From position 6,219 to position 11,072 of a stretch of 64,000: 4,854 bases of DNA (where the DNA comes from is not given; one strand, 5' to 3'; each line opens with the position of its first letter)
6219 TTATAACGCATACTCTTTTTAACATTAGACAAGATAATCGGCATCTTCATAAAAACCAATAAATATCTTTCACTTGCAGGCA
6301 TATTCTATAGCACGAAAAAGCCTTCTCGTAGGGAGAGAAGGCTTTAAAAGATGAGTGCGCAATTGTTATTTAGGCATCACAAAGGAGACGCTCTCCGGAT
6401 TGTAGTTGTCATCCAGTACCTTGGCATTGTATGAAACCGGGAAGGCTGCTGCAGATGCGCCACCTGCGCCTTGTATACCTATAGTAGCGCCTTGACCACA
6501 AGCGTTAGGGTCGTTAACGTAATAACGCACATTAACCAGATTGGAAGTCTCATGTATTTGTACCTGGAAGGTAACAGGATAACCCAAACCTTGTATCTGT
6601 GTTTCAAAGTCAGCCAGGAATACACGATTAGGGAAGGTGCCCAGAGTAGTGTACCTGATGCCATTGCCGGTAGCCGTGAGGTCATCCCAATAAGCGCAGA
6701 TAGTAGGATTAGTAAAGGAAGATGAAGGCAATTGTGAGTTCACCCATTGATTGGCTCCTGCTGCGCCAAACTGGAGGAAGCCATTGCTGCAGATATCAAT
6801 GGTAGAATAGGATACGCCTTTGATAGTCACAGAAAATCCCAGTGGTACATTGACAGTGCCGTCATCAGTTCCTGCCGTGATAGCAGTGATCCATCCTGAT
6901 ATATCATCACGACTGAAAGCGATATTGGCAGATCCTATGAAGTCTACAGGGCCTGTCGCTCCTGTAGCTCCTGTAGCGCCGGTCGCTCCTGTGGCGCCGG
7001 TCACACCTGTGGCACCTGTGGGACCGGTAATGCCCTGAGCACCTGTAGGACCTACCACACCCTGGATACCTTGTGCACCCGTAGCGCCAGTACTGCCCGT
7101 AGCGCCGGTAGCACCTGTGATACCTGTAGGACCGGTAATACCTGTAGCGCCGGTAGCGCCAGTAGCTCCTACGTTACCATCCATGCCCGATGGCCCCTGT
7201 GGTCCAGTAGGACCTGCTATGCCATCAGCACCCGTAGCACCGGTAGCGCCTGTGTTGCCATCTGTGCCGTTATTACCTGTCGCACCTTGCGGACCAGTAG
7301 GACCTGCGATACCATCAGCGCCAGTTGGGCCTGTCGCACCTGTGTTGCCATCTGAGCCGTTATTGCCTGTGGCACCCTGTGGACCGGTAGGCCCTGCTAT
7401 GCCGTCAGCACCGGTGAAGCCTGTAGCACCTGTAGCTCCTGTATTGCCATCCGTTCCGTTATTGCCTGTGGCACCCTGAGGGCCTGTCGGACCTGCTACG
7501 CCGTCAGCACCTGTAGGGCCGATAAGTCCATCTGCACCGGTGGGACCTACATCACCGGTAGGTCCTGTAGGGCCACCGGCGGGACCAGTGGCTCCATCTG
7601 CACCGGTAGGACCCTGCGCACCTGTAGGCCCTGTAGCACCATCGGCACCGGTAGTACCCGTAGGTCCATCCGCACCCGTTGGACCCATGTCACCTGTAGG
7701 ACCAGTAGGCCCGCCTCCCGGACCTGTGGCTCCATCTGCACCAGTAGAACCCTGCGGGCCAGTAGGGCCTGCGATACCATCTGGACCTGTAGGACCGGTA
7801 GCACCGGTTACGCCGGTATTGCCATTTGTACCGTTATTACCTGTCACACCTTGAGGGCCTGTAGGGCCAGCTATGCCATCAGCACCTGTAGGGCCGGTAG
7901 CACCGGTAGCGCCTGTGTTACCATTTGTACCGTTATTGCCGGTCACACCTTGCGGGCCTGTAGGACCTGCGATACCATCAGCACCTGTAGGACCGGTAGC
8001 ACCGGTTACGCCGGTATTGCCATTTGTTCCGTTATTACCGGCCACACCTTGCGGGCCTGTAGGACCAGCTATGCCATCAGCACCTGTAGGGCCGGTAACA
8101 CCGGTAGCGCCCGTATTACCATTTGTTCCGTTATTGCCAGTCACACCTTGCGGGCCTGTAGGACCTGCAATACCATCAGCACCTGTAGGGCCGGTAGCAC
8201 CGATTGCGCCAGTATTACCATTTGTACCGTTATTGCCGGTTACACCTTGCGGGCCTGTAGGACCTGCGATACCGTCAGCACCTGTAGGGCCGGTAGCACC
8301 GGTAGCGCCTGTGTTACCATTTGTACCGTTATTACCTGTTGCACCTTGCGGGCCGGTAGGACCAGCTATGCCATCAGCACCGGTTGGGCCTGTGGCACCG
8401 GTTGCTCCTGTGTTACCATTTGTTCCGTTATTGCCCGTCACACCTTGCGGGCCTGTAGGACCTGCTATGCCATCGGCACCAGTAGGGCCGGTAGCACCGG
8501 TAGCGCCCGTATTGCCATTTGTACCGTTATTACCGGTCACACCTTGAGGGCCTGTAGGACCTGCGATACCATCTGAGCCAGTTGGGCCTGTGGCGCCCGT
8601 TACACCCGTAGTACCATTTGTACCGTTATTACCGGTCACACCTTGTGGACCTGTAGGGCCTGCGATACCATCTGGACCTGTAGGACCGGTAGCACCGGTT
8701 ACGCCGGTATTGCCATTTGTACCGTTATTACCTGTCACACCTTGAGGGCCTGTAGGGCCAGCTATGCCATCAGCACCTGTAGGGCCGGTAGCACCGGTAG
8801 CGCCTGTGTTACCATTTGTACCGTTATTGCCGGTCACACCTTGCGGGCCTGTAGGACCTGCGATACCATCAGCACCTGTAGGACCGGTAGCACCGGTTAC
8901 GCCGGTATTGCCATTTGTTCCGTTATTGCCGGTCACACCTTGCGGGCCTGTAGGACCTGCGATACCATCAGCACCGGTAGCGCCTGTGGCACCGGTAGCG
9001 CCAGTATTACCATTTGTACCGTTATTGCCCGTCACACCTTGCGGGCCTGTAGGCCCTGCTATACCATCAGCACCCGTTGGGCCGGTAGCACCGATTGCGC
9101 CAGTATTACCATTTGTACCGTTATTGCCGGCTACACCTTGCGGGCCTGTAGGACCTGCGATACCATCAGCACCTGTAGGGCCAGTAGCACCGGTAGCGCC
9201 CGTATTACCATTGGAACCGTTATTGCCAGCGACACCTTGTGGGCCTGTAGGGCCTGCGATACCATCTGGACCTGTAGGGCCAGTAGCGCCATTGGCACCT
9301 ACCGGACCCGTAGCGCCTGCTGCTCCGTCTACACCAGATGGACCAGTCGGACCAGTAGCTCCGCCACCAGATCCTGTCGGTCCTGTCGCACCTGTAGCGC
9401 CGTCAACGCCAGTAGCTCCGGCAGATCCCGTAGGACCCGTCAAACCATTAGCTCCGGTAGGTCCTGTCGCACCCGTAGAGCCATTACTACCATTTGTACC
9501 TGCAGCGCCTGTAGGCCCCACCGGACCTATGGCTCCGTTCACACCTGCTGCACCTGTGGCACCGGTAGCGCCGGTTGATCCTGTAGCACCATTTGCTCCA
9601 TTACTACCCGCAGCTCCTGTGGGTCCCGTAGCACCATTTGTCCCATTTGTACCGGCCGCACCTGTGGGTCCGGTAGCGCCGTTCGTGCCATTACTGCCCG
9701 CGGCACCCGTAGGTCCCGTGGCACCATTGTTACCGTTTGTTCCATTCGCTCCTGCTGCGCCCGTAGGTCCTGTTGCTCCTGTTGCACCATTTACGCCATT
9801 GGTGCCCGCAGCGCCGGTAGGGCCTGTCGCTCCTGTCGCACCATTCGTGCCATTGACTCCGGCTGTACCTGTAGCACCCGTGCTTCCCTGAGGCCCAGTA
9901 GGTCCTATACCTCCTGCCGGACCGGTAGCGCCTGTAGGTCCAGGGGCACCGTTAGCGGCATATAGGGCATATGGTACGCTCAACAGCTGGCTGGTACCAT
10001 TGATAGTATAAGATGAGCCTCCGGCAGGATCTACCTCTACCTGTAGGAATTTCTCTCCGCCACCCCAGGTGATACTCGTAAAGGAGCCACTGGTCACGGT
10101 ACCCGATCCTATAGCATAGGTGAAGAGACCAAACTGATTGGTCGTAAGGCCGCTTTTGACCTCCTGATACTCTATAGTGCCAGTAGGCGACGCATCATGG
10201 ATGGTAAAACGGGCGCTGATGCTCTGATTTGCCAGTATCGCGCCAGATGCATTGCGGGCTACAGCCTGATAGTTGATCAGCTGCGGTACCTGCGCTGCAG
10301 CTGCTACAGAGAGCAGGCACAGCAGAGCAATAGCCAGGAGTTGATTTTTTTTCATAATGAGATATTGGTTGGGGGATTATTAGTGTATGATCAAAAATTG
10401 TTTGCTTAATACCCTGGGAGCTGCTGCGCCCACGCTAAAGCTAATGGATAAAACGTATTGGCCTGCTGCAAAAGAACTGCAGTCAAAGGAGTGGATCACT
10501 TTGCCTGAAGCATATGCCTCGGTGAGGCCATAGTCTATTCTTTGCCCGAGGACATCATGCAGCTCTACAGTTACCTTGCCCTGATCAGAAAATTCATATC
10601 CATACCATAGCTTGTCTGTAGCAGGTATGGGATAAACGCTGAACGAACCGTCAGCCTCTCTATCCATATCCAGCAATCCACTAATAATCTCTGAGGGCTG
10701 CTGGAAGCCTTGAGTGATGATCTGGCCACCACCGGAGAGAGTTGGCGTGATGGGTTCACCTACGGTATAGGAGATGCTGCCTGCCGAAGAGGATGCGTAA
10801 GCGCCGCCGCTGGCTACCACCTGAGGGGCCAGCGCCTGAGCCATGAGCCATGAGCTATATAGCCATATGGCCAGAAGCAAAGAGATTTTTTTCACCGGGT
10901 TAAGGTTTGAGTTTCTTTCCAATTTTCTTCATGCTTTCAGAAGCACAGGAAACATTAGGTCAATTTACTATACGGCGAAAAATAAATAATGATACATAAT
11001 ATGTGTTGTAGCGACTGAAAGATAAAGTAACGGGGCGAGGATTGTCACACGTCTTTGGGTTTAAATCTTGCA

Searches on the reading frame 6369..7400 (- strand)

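Call 69: search_protein_families(library=pfam, proteins=[window:6369-7400:-], max_evalue=0.001)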
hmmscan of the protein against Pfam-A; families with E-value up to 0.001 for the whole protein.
window:6369-7400:- (344 aa): 1 family
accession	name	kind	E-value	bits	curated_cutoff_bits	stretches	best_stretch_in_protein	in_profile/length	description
PF01391.23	Collagen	-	5.4e-22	77.8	27.2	3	3-59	1-57/60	Collagen triple helix repeat (20 copies)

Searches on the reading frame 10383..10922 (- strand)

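Call 69: search_protein_families(library=pfam, proteins=[window:10383-10922:-], max_evalue=0.001)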
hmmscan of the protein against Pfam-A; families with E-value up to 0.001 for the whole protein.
window:10383-10922:- (180 aa): 1 family
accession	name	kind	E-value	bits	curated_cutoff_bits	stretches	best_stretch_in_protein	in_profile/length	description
PF18962.6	Por_Secre_tail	-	3.1e-05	24.6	27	1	96-161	1-63/75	Secretion system C-terminal sorting domain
